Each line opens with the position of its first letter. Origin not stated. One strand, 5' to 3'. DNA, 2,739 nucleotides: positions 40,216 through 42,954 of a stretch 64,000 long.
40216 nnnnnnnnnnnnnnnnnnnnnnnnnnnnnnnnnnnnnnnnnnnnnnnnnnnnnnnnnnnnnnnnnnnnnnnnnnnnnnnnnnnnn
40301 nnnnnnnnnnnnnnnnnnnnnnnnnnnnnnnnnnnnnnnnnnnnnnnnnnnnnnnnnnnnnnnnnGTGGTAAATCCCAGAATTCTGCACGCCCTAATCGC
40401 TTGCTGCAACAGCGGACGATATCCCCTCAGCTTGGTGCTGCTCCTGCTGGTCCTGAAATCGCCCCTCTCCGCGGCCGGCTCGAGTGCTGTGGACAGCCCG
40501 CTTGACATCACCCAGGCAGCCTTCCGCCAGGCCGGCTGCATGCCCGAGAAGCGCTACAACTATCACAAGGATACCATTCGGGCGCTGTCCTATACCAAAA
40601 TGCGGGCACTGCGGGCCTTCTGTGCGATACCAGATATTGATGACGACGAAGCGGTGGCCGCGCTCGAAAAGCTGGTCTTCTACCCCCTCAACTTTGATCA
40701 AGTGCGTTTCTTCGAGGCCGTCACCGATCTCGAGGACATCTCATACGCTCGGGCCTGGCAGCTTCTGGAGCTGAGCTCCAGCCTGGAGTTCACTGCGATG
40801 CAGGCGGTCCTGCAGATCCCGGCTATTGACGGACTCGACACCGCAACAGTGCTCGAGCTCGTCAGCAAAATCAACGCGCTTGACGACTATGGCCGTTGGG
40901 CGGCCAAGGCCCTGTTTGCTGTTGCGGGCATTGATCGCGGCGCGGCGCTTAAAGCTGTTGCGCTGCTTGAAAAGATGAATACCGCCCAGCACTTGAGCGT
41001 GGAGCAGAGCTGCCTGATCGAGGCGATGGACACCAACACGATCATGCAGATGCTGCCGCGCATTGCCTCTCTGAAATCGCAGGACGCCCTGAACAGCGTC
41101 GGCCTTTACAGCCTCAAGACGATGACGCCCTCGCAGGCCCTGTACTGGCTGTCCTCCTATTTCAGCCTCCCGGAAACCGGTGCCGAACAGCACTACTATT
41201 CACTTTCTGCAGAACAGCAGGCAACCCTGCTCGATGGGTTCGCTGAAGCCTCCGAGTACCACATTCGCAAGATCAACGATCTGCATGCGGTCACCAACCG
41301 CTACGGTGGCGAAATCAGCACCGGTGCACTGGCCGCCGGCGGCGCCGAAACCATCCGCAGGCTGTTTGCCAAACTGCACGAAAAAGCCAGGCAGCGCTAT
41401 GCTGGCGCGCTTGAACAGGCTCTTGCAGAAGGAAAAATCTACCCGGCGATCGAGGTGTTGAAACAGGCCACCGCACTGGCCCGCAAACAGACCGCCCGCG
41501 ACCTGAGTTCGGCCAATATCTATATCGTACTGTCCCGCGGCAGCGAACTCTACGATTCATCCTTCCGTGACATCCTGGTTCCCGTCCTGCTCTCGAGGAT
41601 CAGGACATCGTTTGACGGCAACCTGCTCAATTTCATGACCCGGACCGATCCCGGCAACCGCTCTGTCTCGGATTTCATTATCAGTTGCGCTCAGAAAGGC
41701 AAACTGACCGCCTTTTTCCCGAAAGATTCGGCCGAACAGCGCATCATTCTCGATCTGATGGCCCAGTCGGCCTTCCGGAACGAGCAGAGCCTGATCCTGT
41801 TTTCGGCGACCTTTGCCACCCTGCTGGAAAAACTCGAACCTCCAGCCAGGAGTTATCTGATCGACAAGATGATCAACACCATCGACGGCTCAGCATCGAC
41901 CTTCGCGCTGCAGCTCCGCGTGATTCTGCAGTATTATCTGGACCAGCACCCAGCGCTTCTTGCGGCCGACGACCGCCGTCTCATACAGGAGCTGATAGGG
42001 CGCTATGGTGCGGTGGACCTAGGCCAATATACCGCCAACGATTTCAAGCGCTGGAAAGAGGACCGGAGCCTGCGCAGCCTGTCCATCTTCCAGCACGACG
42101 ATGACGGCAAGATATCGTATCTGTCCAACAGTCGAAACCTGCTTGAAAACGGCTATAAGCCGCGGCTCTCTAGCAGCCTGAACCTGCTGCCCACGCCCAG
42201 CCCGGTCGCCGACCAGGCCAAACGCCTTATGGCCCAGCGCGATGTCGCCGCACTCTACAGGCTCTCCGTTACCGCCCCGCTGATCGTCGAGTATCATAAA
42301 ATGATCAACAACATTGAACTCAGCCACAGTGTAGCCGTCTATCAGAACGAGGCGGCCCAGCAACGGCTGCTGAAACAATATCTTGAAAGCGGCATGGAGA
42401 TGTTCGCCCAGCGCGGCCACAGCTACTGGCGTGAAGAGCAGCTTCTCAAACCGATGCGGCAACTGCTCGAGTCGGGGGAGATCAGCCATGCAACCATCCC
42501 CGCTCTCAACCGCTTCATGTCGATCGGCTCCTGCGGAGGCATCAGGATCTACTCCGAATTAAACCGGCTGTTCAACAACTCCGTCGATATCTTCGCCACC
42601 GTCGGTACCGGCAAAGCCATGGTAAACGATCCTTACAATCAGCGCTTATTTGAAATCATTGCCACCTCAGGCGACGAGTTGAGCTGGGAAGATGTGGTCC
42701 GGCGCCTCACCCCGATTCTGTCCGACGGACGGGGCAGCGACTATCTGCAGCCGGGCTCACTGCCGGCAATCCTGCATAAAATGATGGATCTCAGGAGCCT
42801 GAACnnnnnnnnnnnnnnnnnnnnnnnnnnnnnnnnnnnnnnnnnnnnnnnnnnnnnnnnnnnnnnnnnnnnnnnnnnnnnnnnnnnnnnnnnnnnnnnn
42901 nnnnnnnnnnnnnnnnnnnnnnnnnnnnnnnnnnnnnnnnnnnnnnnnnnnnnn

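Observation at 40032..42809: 813-aa secreted repeat protein of no recognisable family, with a caspase-like His...Cys arrangement, translationally coupled to holA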

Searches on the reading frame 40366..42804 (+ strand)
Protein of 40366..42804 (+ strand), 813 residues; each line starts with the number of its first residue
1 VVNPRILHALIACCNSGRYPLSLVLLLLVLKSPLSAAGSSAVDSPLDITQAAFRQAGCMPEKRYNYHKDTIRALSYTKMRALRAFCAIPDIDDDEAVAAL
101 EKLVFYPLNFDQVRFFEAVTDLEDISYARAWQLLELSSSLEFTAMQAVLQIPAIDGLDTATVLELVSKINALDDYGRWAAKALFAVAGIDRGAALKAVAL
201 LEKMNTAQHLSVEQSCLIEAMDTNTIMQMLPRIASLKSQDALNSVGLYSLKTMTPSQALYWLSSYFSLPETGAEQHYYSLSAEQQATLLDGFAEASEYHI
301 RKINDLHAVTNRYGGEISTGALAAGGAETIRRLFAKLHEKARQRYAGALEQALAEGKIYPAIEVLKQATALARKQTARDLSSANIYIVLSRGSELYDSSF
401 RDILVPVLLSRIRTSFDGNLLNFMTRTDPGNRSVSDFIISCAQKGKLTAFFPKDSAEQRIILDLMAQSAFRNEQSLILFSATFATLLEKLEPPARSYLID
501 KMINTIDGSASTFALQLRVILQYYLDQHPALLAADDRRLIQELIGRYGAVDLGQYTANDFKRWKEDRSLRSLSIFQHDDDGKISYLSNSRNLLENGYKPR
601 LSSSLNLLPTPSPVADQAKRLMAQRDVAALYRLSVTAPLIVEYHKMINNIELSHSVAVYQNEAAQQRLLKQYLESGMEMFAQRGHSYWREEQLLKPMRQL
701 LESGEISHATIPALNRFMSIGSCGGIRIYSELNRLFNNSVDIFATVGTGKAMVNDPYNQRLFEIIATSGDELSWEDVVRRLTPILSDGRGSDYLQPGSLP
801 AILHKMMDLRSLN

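Call 3: search_protein_families(library=pfam, proteins=[window:40366-42804:+], max_evalue=1)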
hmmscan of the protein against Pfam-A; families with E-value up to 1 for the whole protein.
window:40366-42804:+ (813 aa): 0 families

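Call 4: search_protein_families(library=ncbifam, proteins=[window:40366-42804:+], max_evalue=1)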
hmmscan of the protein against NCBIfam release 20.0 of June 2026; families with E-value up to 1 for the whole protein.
window:40366-42804:+ (813 aa): 0 families

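Call 5: search_solved_structures(query=window:40366-42804:+, max_evalue=10)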
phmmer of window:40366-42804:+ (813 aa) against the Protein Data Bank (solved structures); distinct sequences matched with E-value up to 10: 2.
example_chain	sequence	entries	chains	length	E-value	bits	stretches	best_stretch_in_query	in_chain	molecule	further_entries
2c6u_A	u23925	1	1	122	2.2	9.7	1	521-583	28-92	CLEC1B PROTEIN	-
3wsr_A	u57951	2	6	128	2.5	9.5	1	521-583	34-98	C-type lectin domain family 1 member B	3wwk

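Call 6: find_homologous_proteins(query=window:40366-42804:+, max_evalue=0.001)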
Query window:40366-42804:+ (813 aa): 302 proteins with E <= 0.001 among 8000 candidates; the best 120 are listed.
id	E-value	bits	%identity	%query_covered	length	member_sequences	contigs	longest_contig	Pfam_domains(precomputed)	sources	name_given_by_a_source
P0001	0.0e+0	1792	100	100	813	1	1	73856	-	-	-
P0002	0.0e+0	1557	86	100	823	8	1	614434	-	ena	-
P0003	0.0e+0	1538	85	100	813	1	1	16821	-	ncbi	ncbi:MAG: hypothetical protein WBW79_19115 [Desulfocapsaceae bacterium]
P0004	0.0e+0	1172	67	96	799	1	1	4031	-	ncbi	-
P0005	0.0e+0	1156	67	97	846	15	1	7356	-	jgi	-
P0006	0.0e+0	1155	66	98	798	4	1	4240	-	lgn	-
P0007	0.0e+0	1152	67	98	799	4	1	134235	-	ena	-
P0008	0.0e+0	1138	65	96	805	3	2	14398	-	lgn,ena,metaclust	metaclust:\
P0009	0.0e+0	1126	65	98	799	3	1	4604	-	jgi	-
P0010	0.0e+0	1126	66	96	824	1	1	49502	-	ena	-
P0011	0.0e+0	1121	64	97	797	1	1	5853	-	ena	-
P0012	0.0e+0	1117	64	97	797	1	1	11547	-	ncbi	ncbi:MAG: hypothetical protein ACR2PB_11010 [Desulfocapsaceae bacterium]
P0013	0.0e+0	1111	64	97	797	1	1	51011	-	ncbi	-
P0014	0.0e+0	1110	63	98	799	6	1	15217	-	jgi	-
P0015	0.0e+0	1105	64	95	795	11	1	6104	-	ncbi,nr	ncbi:MAG: hypothetical protein KJN87_11065 [Desulfofustis sp.]|nr:hypothetical protein [Desulfofusti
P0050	3.5e-268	910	53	97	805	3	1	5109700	-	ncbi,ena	-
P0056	6.7e-226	770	46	98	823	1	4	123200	-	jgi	-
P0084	9.1e-208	710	44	97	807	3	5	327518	-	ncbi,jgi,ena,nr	ncbi:MAG: hypothetical protein JKY62_01200 [Desulfocapsa sp.]|nr:hypothetical protein [Desulfocapsa 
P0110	3.7e-204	698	43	97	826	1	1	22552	-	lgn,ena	-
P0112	9.0e-204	697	46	91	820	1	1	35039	-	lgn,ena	-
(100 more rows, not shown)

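Call 13: search_solved_structures(query=A1, max_evalue=10, show_alignments=2)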
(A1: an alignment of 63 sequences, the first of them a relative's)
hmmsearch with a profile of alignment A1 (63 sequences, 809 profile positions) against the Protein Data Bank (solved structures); distinct sequences matched with E-value up to 10: 0.

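Call 20: find_encoding_contigs(protein=P0050, flank=8000, max_places=2)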
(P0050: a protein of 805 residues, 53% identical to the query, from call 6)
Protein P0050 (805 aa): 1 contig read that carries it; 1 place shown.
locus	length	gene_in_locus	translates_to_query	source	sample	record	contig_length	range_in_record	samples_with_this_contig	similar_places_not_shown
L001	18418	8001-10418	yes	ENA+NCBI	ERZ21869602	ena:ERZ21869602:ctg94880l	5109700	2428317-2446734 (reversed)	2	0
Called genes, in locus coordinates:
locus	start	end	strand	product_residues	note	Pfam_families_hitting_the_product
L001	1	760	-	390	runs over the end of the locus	PF00437:T2SSE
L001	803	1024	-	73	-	-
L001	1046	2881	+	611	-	PF00920:ILVD_EDD_N, PF24877:ILV_EDD_C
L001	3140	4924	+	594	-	PF00037:Fer4 (faint), PF13237:Fer4_10 (faint), PF14691:Fer4_20, PF07992:Pyr_redox_2, PF13450:NAD_binding_8 (weak), PF13738:Pyr_redox_3 (weak), PF13183:Fer4_8 (weak), PF12838:Fer4_7, +1 more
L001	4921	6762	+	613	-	PF01558:POR, PF01855:POR_N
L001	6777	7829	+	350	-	PF02775:TPP_enzyme_C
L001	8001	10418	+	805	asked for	-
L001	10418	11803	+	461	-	PF21694:DNA_pol3_delta_C (faint)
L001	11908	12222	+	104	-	PF02617:ClpS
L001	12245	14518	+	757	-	PF02861:Clp_N, PF05621:TniB (weak), PF00004:AAA, PF17871:AAA_lid_9, PF00004:AAA, PF07724:AAA_2, PF07728:AAA_5, PF10431:ClpB_D2-small, +10 more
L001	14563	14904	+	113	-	PF11969:DcpS_C, PF01230:HIT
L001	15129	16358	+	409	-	PF02646:RmuC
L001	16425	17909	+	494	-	PF00497:SBP_bac_3, PF10613:Lig_chan-Glu_bd (weak), PF01464:SLT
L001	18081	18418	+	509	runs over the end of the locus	PF00501:AMP-binding, PF13193:AMP-binding_C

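Call 21: find_encoding_contigs(protein=P0084, flank=8000, max_places=2)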
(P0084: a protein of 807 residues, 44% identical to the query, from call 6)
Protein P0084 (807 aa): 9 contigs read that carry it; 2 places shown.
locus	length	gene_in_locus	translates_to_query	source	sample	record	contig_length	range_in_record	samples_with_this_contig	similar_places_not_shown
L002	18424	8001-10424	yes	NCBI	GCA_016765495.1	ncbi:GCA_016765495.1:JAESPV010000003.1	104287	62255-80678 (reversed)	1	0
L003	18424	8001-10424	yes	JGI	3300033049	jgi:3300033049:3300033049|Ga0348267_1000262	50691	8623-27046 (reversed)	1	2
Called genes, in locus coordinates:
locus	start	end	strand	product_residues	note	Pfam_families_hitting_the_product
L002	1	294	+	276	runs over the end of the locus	PF11932:DUF3450 (faint), PF24161:CCDC39 (weak)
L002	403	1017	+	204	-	PF01206:TusA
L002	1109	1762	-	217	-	PF00571:CBS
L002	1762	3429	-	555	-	PF20250:FapA_N, PF03961:FapA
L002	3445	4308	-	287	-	PF13145:Rotamase_2 (weak), PF13616:Rotamase_3 (weak), PF00639:Rotamase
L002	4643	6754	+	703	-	PF03190:Thioredox_DsbH, PF13899:Thioredoxin_7, PF07470:Glyco_hydro_88 (faint)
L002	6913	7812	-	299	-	PF00892:EamA, PF03151:TPT (faint), PF00892:EamA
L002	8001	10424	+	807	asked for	-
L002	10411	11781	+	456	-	PF21694:DNA_pol3_delta_C (faint)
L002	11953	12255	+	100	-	PF02617:ClpS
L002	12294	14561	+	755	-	PF02861:Clp_N, PF05496:RuvB_N (faint), PF00004:AAA, PF17871:AAA_lid_9, PF07724:AAA_2, PF00004:AAA, PF07728:AAA_5, PF10431:ClpB_D2-small, +9 more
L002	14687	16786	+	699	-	PF00999:Na_H_Exchanger, PF00582:Usp (weak)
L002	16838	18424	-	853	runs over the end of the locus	PF02743:dCache_1, PF23198:PDE8A_N (faint), PF00512:HisKA, PF02518:HATPase_c, PF00072:Response_reg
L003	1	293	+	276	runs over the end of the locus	PF11932:DUF3450 (faint), PF24161:CCDC39 (weak)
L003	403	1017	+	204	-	PF01206:TusA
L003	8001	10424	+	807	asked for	-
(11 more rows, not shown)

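Call 23: search_protein_representatives(alignment_id=A1)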
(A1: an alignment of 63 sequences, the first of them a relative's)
Query: 63 sequences, 809 profile positions. Proteins with E-value up to 0.001 (for the whole library): 114; up to 1e-10: 81; up to 1e-30: 61. The best 114 are listed.
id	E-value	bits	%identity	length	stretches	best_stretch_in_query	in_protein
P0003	0.0e+00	1232.9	-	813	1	7-805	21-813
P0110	0.0e+00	1150.0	-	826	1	8-803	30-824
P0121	0.0e+00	1144.6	-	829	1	10-808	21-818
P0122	0.0e+00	1048.9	-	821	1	8-806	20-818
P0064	0.0e+00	1033.0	-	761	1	45-803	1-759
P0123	1.3e-288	976.1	-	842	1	6-809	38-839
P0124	5.2e-287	970.9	-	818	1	7-806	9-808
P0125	1.9e-274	929.3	-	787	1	31-799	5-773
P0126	5.3e-273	924.5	-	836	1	5-807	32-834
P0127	5.3e-269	911.3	-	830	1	13-803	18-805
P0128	1.3e-256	870.3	-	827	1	7-809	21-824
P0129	6.0e-256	868.1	-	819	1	13-804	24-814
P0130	7.6e-256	867.8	-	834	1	6-802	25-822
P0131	1.3e-255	867.0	-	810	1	9-808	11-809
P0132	4.1e-255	865.4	-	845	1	9-805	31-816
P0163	3.3e-54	200.9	-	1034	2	354-798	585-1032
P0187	4.1e-22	94.7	-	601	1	339-789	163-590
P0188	1.3e-21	93.1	-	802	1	341-791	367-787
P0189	1.2e-20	89.8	-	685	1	351-793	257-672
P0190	3.4e-20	88.3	-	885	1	351-794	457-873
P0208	2.1e-07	46.0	-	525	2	701-776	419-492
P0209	2.3e-07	45.9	-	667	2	701-798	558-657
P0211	1.2e-06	43.5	-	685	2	701-803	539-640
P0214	2.7e-06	42.4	-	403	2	700-789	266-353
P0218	1.3e-05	40.1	-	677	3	702-782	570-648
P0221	5.4e-05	38.1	-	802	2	702-788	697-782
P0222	7.7e-05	37.6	-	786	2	359-443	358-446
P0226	1.6e-04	36.5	-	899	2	371-445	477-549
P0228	3.2e-04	35.5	-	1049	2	703-787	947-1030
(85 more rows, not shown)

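Call 24: search_protein_families(library=pfam, proteins=[P0163, P0187, P0188, P0189, P0190, P0208, P0209, P0211, P0214, P0218], max_evalue=0.01)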
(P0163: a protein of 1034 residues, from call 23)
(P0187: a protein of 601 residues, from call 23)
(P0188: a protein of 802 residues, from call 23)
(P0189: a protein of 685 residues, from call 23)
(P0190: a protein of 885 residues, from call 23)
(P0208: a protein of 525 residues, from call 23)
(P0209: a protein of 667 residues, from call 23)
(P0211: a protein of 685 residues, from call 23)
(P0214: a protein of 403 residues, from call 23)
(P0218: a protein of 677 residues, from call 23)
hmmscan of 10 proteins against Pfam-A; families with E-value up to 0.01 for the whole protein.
P0163 (1034 aa): 0 families

P0187 (601 aa): 0 families

P0188 (802 aa): 0 families

P0189 (685 aa): 0 families

P0190 (885 aa): 0 families

P0208 (525 aa): 0 families

P0209 (667 aa): 0 families

P0211 (685 aa): 1 family
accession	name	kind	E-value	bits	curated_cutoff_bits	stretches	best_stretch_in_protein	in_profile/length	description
PF15565.11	Imm30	-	0.006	17.1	27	0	304-387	7-90/98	Immunity protein 30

P0214 (403 aa): 0 families

P0218 (677 aa): 0 families

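Call 25: predict_structure(alignment_id=A1)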
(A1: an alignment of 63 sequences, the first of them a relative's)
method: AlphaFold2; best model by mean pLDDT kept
length: 813 residues; sequences in the alignment: 63
mean_pLDDT: 87.6   pTM: 0.77
mean pLDDT of the five models: 87.6, 86.2, 84.2, 84.0, 82.8
residues with pLDDT >= 90: 489; 70-90: 248; 50-70: 56; < 50: 20
segments of 3 or more residues with pLDDT < 50: 1-3, 14-18, 32-42
pLDDT, mean of each block of 10 residues (from residue 1): 54 51 66 43 81 91 94 95 94 95 93 94 94 92 96 95 96 96 97 97 96 98 97 95 96 97 92 91 96 94 89 79 92 94 97 96 96 94 96 83 94 89 91 84 80 87 83 81 83 93 82 90 92 94 92 83 91 87 90 96 92 94 95 94 97 95 92 90 74 88 86 71 63 76 67 83 93 87 70 77 80 51
secondary structure, 60 per line:
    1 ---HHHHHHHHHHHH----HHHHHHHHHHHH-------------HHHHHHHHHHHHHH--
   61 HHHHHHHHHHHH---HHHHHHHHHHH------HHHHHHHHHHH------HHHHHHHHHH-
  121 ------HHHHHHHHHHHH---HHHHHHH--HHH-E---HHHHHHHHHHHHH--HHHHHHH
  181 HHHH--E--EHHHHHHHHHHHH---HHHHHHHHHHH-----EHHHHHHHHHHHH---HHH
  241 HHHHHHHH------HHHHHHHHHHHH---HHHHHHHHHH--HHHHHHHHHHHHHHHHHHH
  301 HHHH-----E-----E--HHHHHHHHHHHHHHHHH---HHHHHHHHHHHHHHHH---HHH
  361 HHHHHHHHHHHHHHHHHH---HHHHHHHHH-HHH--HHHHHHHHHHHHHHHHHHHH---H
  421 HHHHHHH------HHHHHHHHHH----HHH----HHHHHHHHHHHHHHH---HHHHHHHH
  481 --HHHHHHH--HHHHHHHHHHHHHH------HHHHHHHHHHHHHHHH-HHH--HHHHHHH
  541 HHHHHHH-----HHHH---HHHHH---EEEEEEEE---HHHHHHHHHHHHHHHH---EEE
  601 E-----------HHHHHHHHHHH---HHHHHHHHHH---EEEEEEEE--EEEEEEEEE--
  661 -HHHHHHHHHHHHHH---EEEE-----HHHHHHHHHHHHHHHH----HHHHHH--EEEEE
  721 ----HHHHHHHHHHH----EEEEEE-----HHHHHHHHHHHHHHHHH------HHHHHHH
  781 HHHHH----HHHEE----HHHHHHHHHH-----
elements in order (helices of 4 or more, strands of 3 or more residues): H4-15 H20-31 H45-58 H61-72 H76-86 H93-103 H110-119 H127-138 H142-148 H159-171 H174-184 H191-202 H206-216 H223-234 H238-248 H255-266 H270-279 H282-304 H319-335 H339-354 H358-378 H382-390 H397-416 H420-427 H434-443 H455-469 H473-480 H483-489 H492-505 H512-527 H534-547 H553-556 H560-564 E568-575 H579-594 E598-601 H613-623 H627-636 E640-647 E650-658 H662-675 E679-682 H688-703 H708-713 E716-720 H725-735 E740-745 H751-767 H774-785 H799-808

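Call 27: fold_search(model_id=the predicted structure, library=pdb)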
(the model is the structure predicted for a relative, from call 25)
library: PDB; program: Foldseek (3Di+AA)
matches with E <= 10: 303; with E <= 0.001: 0
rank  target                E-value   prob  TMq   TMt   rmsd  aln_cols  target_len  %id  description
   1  9edr_G                1.6e-02  1.00  0.15  0.51   7.5       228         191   13  Tubulin Cofactors D,E,G,C and Tubulin complex -- TBCC N Terminus Bound to Tubulin (released 2026-02-04)
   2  9edt_G                1.8e-02  1.00  0.14  0.44   8.6       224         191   14  Tubulin cofactors D,E,G bound to tubulin dimer (released 2026-02-04)
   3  7upp_A                9.2e-02  1.00  0.21  0.45  14.4       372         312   11  Crystal structure of designed heterotrimeric assembly DHT03_2arm_A21/B21/C long (released 2022-12-14)
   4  7obq_y                9.2e-02  0.63  0.15  0.22  20.8       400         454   12  SRP-SR at the distal site conformation (released 2021-07-21)
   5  6y32_F                1.0e-01  0.80  0.14  0.29  13.3       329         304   12  Structure of the GTPase heterodimer of human SRP54 and SRalpha (released 2020-09-23)
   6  7ohu_b                1.3e-01  0.51  0.12  0.21  26.1       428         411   10  Nog1-TAP associated immature ribosomal particles from S. cerevisiae after rpL2 expression shut down, population B (released 2021-11-03)
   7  2g77_B                1.5e-01  0.97  0.14  0.48   7.8       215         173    9  Crystal Structure of Gyp1 TBC domain in complex with Rab33 GTPase bound to GDP and AlF3 (released 2006-07-25)
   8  6y32_B                1.5e-01  0.77  0.16  0.31  12.0       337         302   14  Structure of the GTPase heterodimer of human SRP54 and SRalpha (released 2020-09-23)
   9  5nkm_B                1.7e-01  0.69  0.13  0.31  14.4       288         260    9  SMG8-SMG9 complex (released 2017-04-19)
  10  6oso                  2.5e-01  0.21  0.10  0.19  15.5       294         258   11  The crystal structure of the isolate tryptophan synthase alpha-chain from Salmonella enterica serovar typhimurium at 1.7 (released 2020-05-06)
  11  9jic_C                2.6e-01  0.80  0.14  0.39  18.4       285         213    9  Cryo-EM Structure of the apo HCAR3-Gi complex (released 2025-12-17)
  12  7of1_b                2.6e-01  0.35  0.13  0.19  25.5       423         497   10  Nog1-TAP associated immature ribosomal particle population A from S. cerevisiae (released 2021-11-03)
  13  6y32_H                2.7e-01  0.51  0.14  0.28  12.8       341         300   12  Structure of the GTPase heterodimer of human SRP54 and SRalpha (released 2020-09-23)
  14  9m8k_A                2.8e-01  0.75  0.14  0.35  18.6       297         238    7  cryo-EM structure of human TAS2R4 with oligopeptide (released 2026-03-18)
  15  2qtg_B                2.8e-01  0.28  0.09  0.24  15.6       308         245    9  Crystal Structure of Arabidopsis thaliana 5'-Methylthioadenosine nucleosidase in complex with 5'-methylthiotubercidin (released 2008-04-01)
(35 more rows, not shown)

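Call 40: find_encoding_contigs(protein=P0110, flank=6000, max_places=1)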
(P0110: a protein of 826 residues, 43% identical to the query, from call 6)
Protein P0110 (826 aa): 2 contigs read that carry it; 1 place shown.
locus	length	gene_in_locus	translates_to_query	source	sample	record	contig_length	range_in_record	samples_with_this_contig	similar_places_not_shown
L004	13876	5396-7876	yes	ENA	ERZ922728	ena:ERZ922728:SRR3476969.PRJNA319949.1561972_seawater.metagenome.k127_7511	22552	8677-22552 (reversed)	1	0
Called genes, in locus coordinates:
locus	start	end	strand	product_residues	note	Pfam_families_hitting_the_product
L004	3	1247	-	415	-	?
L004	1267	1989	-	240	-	-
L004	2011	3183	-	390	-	PF00437:T2SSE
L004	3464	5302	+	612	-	PF00920:ILVD_EDD_N, PF24877:ILV_EDD_C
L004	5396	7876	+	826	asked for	-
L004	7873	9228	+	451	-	PF21694:DNA_pol3_delta_C (weak)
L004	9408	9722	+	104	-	PF02617:ClpS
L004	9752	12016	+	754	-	PF02861:Clp_N, PF13191:AAA_16 (weak), PF00004:AAA, PF17871:AAA_lid_9, PF07724:AAA_2, PF00004:AAA, PF07728:AAA_5, PF10431:ClpB_D2-small, +10 more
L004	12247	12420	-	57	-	-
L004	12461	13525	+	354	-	PF01738:DLH, PF02129:Peptidase_S15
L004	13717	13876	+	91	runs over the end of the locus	PF18050:Cyclophil_like2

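Call 41: find_encoding_contigs(protein=P0056, flank=6000, max_places=1)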
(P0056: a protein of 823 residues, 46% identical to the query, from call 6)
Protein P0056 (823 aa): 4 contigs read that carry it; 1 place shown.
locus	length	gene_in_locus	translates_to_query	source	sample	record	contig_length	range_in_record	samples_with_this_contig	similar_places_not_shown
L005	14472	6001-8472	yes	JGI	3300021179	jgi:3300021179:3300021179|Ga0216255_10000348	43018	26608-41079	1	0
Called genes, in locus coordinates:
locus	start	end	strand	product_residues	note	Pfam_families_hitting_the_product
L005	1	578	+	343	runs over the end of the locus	PF08240:ADH_N, PF00107:ADH_zinc_N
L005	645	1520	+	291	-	PF01791:DeoC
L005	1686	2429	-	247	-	-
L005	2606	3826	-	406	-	PF00437:T2SSE, PF13401:AAA_22 (faint)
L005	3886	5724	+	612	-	PF00920:ILVD_EDD_N, PF24877:ILV_EDD_C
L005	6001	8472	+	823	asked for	-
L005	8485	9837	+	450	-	PF06144:DNA_pol3_delta (faint), PF21694:DNA_pol3_delta_C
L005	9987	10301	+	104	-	PF02617:ClpS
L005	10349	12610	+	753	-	PF02861:Clp_N, PF13191:AAA_16 (weak), PF00004:AAA, PF17871:AAA_lid_9, PF07724:AAA_2, PF00004:AAA, PF07728:AAA_5, PF10431:ClpB_D2-small, +9 more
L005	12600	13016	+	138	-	-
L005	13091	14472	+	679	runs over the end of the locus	PF00999:Na_H_Exchanger, PF00582:Usp (weak)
